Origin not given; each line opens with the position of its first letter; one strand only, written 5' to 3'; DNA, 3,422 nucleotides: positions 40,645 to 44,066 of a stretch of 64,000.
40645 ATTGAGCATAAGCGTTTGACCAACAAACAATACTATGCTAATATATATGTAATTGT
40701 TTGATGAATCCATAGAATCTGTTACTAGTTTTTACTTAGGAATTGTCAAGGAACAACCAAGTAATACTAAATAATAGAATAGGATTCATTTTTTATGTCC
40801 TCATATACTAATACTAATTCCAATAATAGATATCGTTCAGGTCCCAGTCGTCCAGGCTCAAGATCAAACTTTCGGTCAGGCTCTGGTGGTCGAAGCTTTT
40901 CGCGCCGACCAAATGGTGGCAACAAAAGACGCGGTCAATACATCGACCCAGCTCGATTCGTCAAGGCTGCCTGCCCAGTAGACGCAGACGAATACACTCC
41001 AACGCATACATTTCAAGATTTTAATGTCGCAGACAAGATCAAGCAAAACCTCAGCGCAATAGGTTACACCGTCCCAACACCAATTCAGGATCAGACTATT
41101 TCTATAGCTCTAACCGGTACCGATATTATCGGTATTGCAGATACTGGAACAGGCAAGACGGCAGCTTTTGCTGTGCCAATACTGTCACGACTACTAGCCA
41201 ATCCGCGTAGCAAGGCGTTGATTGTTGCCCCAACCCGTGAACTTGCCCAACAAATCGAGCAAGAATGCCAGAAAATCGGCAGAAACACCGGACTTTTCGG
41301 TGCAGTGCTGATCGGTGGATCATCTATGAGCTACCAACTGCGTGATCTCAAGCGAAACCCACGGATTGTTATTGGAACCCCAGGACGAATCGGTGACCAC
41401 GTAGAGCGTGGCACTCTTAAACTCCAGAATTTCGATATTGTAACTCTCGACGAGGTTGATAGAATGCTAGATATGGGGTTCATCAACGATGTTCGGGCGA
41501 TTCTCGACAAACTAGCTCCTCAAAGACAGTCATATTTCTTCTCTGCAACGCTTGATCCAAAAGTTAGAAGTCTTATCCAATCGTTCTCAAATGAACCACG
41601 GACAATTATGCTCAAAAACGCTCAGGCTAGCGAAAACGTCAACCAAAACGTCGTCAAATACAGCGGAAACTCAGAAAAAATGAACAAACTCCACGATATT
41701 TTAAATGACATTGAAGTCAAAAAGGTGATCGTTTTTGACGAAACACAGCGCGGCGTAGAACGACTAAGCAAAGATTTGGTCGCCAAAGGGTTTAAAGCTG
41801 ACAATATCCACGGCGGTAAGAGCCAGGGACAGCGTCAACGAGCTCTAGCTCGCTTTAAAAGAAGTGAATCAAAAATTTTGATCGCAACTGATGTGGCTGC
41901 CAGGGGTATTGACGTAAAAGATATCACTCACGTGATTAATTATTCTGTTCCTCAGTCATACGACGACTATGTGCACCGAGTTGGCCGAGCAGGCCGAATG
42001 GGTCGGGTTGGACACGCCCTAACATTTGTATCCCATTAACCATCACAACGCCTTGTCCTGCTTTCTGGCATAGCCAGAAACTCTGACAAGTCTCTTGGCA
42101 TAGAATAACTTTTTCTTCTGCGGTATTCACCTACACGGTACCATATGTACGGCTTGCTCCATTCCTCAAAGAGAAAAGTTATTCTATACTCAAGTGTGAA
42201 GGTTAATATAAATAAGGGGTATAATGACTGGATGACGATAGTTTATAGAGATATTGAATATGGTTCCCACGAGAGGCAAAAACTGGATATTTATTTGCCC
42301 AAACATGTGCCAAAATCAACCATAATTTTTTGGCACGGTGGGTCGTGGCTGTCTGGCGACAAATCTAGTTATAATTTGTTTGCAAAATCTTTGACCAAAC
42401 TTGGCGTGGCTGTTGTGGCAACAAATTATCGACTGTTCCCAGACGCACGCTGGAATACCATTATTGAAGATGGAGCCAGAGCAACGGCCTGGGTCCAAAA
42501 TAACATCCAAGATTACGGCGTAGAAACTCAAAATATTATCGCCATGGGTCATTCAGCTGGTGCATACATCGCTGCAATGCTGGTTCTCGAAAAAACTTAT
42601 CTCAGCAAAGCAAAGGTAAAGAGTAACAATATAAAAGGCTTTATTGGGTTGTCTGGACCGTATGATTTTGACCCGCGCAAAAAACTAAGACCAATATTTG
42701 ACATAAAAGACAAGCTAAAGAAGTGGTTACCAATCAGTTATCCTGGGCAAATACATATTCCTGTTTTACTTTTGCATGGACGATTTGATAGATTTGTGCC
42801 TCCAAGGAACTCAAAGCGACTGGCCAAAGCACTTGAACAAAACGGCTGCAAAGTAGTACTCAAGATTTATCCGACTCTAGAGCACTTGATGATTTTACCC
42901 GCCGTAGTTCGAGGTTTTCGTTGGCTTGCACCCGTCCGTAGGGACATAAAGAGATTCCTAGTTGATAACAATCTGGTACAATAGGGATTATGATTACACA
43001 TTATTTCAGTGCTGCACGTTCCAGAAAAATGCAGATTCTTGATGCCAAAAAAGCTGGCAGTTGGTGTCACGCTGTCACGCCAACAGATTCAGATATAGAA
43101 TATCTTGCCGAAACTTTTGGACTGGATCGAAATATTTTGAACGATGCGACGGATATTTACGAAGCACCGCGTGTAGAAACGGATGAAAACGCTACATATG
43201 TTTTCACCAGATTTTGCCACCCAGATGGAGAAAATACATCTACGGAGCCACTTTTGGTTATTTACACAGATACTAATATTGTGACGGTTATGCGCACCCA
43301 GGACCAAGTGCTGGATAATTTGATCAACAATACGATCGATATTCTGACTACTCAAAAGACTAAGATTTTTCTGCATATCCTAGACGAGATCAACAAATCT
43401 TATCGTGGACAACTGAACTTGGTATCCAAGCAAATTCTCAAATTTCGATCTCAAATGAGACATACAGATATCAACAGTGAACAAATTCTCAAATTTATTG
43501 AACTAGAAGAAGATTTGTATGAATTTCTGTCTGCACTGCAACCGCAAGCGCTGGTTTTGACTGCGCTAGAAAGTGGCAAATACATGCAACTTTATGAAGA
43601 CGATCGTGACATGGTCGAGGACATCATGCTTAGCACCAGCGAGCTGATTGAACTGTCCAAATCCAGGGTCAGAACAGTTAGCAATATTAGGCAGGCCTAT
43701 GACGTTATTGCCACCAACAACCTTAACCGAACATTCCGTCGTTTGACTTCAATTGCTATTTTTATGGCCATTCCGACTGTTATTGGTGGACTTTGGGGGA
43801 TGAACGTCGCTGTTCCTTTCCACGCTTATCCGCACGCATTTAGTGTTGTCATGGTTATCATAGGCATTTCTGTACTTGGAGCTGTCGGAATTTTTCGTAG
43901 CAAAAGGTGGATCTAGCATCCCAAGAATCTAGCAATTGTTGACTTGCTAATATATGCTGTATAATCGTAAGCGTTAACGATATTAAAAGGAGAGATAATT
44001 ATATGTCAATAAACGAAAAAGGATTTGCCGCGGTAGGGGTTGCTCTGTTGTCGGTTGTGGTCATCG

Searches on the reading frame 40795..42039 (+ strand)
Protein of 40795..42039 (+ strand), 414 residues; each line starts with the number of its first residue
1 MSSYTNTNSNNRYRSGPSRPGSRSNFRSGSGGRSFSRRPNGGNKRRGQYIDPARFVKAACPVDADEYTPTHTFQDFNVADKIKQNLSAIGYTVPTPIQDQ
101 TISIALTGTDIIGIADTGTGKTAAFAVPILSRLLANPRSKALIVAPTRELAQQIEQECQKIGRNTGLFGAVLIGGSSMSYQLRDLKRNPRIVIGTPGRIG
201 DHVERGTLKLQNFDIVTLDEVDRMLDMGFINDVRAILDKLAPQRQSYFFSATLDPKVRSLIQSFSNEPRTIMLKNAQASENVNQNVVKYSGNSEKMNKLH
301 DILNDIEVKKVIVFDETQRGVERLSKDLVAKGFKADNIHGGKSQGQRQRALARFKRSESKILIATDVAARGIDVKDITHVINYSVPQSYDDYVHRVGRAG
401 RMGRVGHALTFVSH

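Call 87: search_protein_families(library=pfam, proteins=[window:40795-42039:+], max_evalue=0.0001)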
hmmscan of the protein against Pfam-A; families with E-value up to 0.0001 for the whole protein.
window:40795-42039:+ (414 aa): 3 families
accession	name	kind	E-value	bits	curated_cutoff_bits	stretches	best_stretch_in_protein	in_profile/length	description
PF00270.35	DEAD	-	1.1e-46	159.1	26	1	95-257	1-164/167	DEAD/DEAH box helicase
PF00271.37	Helicase_C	-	2.6e-32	111.8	23.5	1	294-403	1-110/110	Helicase conserved C-terminal domain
PF04851.21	ResIII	-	3e-10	40.7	22.5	1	115-252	30-161/164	Type III restriction enzyme, res subunit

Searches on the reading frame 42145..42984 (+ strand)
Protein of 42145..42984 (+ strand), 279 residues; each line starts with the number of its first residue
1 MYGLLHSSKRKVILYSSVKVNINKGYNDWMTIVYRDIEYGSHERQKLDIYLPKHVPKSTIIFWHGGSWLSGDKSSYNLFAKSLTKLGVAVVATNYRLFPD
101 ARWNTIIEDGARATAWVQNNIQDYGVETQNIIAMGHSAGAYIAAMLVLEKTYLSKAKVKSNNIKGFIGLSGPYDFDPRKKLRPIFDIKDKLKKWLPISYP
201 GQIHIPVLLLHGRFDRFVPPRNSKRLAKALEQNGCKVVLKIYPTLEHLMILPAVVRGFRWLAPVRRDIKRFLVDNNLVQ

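Call 87: search_protein_families(library=pfam, proteins=[window:42145-42984:+], max_evalue=0.0001)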
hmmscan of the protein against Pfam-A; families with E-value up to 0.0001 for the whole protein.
window:42145-42984:+ (279 aa): 10 families
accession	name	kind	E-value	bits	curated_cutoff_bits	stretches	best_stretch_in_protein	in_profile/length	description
PF20434.5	BD-FAE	-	1.4e-31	110.1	26.8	1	47-230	1-215/215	BD-FAE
PF07859.19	Abhydrolase_3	-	4.8e-20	72.6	25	1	60-175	1-112/210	alpha/beta hydrolase fold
PF00135.34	COesterase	-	1.8e-12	47.5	27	1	47-150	88-204/515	Carboxylesterase family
PF12146.15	Hydrolase_4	-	5.1e-12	46.1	27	1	201-249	188-234/239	Serine aminopeptidase, S33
PF00326.27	Peptidase_S9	-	1.6e-11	44.5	22.6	1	115-249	50-189/213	Prolyl oligopeptidase family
PF03959.19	FSH1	-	4.1e-08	33.6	21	1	133-236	105-191/211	Serine hydrolase (FSH1)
PF00561.26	Abhydrolase_1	-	1.3e-06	28.7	25.8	0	201-233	196-228/245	alpha/beta hydrolase fold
PF02230.22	Abhydrolase_2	-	2.4e-06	28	23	0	204-247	156-199/217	Phospholipase/Carboxylesterase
PF12697.13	Abhydrolase_6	-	3e-05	25.2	26.3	1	60-175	1-98/217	Alpha/beta hydrolase family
PF01738.24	DLH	-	6.9e-05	23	21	0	196-247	135-186/217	Dienelactone hydrolase family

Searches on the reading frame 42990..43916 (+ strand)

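Call 87: search_protein_families(library=pfam, proteins=[window:42990-43916:+], max_evalue=0.0001)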
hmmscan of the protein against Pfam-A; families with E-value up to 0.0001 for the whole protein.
window:42990-43916:+ (308 aa): 1 family
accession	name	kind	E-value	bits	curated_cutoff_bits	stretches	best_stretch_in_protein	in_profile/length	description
PF01544.23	CorA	-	4.2e-45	154.7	27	1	22-302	3-290/292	CorA-like Mg2+ transporter protein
